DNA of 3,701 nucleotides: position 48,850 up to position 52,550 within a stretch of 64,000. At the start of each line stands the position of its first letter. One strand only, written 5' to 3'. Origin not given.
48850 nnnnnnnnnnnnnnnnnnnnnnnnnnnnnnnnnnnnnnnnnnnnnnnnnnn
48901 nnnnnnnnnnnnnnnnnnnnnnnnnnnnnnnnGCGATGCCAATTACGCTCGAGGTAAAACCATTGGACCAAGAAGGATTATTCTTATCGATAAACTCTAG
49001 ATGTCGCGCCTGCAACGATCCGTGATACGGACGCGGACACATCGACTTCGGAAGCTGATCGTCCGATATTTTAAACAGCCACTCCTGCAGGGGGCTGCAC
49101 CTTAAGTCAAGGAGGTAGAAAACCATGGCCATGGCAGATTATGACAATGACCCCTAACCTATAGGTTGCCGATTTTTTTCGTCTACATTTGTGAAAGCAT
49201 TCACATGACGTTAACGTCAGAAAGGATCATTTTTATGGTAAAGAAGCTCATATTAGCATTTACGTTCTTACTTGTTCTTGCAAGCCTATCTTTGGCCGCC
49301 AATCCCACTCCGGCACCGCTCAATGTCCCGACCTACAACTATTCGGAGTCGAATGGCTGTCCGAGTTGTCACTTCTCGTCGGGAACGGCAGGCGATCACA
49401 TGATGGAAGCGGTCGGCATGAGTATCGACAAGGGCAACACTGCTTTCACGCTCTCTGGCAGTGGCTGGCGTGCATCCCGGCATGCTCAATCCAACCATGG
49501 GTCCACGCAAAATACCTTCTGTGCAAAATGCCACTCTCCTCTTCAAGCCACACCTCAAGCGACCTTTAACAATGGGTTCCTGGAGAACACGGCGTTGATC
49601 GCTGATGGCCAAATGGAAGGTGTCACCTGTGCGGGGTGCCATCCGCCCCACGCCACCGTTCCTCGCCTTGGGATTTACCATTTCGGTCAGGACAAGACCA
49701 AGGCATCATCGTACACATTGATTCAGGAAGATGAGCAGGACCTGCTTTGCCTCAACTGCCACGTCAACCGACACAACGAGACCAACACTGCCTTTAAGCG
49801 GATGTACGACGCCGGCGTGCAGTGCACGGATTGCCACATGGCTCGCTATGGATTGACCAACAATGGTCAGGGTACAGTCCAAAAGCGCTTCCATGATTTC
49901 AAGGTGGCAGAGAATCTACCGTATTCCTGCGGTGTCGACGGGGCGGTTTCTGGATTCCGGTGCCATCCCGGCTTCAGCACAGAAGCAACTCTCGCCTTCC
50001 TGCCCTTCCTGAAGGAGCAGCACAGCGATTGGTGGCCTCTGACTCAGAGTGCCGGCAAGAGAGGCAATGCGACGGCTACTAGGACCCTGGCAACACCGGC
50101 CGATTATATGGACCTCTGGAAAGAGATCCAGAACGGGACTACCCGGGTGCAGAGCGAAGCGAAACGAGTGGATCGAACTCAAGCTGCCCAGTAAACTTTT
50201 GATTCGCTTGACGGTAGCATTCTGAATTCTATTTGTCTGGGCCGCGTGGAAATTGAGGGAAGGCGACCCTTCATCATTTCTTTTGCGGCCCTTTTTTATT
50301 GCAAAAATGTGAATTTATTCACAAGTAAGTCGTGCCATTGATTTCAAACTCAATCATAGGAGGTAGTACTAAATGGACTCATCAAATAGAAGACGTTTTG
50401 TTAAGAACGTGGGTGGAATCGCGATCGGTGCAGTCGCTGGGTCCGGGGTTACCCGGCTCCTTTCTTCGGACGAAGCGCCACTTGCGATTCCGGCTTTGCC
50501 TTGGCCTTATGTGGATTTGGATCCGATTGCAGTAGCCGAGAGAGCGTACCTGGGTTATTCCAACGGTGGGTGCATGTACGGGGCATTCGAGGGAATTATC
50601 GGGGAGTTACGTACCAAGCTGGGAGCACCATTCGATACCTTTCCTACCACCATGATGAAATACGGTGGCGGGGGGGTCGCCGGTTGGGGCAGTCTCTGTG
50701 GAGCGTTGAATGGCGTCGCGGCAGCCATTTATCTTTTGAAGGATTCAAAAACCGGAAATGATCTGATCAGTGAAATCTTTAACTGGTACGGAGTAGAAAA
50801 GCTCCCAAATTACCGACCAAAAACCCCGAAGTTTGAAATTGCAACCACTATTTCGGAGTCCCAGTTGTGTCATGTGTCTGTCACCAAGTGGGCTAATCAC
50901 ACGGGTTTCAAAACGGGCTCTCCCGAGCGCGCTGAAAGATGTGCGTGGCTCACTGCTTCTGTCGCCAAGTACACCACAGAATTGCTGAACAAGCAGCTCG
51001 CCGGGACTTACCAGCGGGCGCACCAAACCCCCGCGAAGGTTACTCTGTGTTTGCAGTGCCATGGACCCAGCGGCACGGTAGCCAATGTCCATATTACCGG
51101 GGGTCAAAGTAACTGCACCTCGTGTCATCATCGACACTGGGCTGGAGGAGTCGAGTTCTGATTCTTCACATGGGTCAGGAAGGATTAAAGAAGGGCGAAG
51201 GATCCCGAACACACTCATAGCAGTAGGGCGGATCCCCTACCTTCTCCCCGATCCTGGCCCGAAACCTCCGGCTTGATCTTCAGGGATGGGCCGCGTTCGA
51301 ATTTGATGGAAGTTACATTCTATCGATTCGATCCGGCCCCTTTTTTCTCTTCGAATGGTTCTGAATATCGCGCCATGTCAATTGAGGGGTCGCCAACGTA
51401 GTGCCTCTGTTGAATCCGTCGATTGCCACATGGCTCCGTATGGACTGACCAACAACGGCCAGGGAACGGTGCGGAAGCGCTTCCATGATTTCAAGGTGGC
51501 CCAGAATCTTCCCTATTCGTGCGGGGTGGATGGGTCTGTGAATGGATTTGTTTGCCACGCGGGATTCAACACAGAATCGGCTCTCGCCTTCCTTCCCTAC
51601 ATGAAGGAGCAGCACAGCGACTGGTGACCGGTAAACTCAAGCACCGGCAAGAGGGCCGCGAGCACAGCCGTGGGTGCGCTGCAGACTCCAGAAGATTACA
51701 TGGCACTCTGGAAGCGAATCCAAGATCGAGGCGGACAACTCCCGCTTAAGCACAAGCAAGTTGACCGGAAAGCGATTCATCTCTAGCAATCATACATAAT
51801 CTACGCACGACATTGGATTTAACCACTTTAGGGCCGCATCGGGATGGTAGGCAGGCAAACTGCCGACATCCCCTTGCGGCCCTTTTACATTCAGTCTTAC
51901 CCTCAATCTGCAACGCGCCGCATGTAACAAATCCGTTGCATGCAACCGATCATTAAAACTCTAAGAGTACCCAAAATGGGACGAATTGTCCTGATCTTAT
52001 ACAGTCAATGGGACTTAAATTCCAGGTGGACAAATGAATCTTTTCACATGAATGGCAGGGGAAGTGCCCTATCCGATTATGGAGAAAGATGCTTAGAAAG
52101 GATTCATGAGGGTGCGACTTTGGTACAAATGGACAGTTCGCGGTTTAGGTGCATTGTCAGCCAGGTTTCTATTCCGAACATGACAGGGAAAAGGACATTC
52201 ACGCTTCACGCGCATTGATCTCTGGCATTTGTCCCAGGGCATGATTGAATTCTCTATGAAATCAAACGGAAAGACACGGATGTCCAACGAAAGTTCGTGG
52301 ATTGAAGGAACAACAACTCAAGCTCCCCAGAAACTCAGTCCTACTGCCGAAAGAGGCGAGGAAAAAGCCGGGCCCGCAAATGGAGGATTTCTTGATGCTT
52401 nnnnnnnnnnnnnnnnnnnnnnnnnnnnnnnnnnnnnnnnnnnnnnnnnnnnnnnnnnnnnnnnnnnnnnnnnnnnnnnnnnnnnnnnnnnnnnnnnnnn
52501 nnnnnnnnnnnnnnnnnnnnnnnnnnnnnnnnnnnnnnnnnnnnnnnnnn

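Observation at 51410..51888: About 470-bp degenerate duplicate of the pentaheme cytochrome 3' end, including its terminator, with an in-frame nonsense change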

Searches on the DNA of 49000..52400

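Call 30: search_rna_families(source=window, start=49000, end=52400, threshold=evalue, max_evalue=1)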
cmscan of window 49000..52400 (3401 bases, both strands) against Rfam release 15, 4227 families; matches with E-value up to 1: 0.
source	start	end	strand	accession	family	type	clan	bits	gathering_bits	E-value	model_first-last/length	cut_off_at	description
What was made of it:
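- On Known non-coding RNA family: No match at E <= 1 in 49000-52400 on either strand (call 30).
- There is no Rfam match (call 30).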

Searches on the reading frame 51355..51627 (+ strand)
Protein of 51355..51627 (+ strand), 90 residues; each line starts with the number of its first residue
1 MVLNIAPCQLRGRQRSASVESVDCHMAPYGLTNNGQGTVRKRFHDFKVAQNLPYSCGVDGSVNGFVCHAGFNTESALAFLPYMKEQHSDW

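Call 5: search_protein_families(library=pfam, proteins=[window:51355-51627:+], max_evalue=0.01)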
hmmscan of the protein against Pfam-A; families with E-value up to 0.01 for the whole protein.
window:51355-51627:+ (90 aa): 0 families

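Call 6: search_protein_families(library=ncbifam, proteins=[window:51355-51627:+], max_evalue=0.01)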
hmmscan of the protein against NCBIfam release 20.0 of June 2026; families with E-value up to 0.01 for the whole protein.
window:51355-51627:+ (90 aa): 0 families
